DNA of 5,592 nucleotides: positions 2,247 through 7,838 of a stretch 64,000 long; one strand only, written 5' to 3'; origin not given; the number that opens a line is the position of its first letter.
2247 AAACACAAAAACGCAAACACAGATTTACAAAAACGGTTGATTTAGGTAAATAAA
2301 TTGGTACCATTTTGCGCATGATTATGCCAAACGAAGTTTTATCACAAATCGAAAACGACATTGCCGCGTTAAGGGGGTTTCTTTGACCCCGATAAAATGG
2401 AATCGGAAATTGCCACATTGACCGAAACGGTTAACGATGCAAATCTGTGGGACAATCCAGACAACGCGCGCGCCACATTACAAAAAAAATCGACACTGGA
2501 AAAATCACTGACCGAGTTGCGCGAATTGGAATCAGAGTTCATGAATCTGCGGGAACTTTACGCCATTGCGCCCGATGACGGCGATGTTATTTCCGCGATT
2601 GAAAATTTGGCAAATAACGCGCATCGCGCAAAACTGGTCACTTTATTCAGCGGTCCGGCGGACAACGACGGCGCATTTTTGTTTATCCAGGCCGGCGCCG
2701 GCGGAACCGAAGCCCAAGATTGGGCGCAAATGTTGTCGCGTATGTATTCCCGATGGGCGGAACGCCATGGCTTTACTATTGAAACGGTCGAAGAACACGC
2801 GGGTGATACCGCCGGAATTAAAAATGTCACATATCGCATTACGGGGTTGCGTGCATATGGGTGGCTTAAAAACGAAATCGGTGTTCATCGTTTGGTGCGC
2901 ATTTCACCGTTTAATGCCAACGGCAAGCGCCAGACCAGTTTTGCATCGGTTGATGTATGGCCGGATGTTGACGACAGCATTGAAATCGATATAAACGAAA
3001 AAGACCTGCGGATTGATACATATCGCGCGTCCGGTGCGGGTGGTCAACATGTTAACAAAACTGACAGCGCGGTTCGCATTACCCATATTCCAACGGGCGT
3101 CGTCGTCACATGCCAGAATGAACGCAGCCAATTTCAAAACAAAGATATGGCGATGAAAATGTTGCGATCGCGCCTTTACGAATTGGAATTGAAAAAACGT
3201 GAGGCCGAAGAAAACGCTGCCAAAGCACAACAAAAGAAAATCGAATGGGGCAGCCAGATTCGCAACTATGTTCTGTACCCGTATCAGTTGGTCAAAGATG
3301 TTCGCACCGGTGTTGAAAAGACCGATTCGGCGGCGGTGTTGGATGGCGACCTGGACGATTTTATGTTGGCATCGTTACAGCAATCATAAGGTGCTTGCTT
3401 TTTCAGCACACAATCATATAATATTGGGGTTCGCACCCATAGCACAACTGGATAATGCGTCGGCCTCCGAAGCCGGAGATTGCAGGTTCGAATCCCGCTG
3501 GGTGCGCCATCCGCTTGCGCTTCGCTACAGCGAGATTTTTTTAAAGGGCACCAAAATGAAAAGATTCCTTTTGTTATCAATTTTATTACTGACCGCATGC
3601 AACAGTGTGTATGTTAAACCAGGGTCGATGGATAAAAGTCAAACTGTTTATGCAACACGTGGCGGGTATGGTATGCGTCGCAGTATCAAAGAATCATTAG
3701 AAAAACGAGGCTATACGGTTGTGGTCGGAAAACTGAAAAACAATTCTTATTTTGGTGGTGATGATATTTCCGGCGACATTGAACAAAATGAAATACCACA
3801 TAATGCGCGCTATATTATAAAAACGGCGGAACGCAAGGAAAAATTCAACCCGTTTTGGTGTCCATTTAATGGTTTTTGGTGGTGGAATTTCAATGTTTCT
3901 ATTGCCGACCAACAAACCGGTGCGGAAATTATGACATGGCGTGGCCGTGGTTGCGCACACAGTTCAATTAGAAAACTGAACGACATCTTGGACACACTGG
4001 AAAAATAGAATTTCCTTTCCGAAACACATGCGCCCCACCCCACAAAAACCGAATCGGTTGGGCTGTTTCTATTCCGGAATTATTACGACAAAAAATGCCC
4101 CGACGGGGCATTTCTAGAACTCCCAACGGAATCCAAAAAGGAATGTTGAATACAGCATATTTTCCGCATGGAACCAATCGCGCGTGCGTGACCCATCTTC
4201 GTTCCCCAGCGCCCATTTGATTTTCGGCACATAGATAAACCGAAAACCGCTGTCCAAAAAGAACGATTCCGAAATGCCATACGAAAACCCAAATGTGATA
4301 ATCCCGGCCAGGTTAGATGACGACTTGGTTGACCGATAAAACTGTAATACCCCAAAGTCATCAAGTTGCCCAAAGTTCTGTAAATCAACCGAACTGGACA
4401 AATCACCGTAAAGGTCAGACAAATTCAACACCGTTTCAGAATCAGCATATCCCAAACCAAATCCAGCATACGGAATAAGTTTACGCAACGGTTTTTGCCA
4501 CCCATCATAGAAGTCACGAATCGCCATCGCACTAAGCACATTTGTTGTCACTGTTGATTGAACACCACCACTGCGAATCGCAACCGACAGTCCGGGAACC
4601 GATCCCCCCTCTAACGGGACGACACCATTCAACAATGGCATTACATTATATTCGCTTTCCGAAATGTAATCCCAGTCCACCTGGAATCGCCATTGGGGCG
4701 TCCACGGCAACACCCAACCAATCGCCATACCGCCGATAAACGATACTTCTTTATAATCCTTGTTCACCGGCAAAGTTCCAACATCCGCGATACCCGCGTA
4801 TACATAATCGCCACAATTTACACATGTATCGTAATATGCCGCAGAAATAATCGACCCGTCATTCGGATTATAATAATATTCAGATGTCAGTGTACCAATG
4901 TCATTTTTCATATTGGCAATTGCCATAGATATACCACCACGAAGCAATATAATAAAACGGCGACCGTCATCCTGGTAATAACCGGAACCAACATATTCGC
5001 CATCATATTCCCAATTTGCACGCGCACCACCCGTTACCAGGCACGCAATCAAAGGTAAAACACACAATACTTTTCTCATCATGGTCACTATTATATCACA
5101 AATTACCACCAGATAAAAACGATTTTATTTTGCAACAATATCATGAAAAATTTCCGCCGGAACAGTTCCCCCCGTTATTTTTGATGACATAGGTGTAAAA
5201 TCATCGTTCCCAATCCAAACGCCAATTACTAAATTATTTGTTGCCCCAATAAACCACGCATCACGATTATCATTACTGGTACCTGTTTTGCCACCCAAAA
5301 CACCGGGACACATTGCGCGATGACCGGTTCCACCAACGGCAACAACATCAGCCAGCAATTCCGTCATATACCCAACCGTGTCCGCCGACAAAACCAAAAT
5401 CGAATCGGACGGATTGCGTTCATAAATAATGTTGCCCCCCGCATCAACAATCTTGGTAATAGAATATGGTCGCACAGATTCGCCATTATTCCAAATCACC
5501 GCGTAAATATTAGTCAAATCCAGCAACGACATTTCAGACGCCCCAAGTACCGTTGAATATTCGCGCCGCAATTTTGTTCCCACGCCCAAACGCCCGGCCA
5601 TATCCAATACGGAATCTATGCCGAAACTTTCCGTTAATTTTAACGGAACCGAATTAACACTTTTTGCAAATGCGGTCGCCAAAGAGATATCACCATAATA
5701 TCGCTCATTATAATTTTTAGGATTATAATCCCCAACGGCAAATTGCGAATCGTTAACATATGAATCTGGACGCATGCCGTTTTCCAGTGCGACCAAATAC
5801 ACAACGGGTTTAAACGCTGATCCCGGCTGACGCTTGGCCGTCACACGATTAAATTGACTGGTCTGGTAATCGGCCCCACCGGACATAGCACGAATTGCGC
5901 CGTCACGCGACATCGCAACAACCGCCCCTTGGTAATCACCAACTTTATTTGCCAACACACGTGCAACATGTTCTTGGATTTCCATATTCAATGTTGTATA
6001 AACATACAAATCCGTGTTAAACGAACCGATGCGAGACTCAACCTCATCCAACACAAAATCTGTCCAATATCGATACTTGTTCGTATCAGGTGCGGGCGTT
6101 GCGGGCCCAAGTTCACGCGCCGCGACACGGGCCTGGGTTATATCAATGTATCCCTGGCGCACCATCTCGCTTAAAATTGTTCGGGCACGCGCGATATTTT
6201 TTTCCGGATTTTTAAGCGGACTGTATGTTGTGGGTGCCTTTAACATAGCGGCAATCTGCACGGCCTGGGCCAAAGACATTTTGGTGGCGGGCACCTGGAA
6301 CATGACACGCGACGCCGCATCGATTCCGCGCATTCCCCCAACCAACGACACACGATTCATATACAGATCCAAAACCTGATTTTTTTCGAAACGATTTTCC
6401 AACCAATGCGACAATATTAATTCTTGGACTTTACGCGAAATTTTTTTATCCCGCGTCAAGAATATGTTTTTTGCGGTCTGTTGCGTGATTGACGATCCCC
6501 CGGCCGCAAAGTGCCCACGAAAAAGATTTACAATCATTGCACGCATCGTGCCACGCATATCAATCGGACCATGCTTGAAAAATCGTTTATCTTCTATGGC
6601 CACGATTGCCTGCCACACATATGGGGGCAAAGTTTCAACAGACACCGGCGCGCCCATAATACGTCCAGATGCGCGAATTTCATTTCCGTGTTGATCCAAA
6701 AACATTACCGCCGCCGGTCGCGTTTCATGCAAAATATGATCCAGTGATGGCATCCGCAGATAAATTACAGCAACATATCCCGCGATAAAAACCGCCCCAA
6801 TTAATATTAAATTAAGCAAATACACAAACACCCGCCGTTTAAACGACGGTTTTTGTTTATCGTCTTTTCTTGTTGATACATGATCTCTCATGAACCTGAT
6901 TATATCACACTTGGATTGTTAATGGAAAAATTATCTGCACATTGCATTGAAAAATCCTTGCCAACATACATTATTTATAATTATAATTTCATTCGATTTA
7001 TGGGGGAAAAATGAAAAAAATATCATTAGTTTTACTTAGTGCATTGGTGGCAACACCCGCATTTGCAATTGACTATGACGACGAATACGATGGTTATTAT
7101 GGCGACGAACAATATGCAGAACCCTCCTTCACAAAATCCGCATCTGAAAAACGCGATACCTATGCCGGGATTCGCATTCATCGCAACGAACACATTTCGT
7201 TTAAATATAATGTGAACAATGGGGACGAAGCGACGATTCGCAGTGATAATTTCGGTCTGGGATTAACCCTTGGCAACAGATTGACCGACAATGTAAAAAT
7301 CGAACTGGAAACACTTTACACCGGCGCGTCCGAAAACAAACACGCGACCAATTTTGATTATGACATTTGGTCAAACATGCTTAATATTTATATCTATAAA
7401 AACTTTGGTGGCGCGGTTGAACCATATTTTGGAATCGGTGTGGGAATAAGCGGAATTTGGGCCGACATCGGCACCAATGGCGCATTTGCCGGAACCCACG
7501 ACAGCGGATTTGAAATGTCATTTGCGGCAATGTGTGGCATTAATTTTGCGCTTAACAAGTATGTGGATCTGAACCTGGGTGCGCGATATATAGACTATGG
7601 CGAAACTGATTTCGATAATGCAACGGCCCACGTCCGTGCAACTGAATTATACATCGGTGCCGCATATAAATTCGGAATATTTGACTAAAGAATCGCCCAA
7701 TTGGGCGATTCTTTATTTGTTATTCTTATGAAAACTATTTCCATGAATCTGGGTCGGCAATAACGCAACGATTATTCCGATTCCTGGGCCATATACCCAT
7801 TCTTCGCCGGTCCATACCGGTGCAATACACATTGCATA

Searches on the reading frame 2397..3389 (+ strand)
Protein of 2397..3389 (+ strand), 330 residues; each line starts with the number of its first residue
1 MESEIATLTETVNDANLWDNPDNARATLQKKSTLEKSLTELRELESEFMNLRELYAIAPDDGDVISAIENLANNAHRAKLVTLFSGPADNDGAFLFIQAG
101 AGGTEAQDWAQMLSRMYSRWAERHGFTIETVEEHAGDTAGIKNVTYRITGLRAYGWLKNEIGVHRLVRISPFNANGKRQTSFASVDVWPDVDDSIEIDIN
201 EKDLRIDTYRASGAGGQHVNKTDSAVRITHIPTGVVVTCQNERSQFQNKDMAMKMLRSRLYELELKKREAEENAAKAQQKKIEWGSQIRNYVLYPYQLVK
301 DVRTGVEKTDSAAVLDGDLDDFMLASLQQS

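Call 23: search_protein_families(library=pfam, proteins=[window:2397-3389:+], max_evalue=0.001)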
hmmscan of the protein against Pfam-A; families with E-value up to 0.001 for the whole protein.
window:2397-3389:+ (330 aa): 2 families
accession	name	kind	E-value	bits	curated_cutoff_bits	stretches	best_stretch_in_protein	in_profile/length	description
PF03462.23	PCRF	-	5.9e-50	170.2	24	1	1-185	1-194/194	PCRF domain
PF00472.26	RF-1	-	5.6e-46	155.7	35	1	194-303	2-116/116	RF-1 domain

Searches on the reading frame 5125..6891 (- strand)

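Call 23: search_protein_families(library=pfam, proteins=[window:5125-6891:-], max_evalue=0.001)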
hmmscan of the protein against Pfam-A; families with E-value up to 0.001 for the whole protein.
window:5125-6891:- (588 aa): 2 families
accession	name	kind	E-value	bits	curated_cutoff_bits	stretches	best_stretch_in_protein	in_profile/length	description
PF00912.28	Transgly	-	2.5e-52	177.3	27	1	81-243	15-177/178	Transglycosylase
PF00905.27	Transpeptidase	-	4.3e-34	118.5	22.1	1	323-586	3-298/299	Penicillin binding protein transpeptidase domain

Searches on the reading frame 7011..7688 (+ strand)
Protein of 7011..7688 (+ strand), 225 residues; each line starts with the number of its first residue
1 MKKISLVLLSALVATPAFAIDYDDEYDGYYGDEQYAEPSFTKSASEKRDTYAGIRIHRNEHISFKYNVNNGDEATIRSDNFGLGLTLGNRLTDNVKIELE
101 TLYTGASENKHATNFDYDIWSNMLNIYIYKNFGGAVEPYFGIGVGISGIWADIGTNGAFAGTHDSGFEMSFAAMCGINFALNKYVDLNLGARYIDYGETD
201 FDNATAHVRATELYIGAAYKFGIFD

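Call 6: search_protein_families(library=pfam, proteins=[window:7011-7688:+], max_evalue=0.01)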
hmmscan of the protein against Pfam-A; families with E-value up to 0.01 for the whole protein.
window:7011-7688:+ (225 aa): 3 families
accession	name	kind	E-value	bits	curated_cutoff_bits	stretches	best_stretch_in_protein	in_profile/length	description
PF13505.12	OMP_b-brl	-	6.7e-16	59.4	28.7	1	6-221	2-175/175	Outer membrane protein beta-barrel domain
PF02462.21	Opacity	-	4.5e-06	27.2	21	1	133-221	43-126/126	Opacity family porin protein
PF01617.23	Surface_Ag_2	-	0.0055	16.7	22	0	121-209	137-216/247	Surface antigen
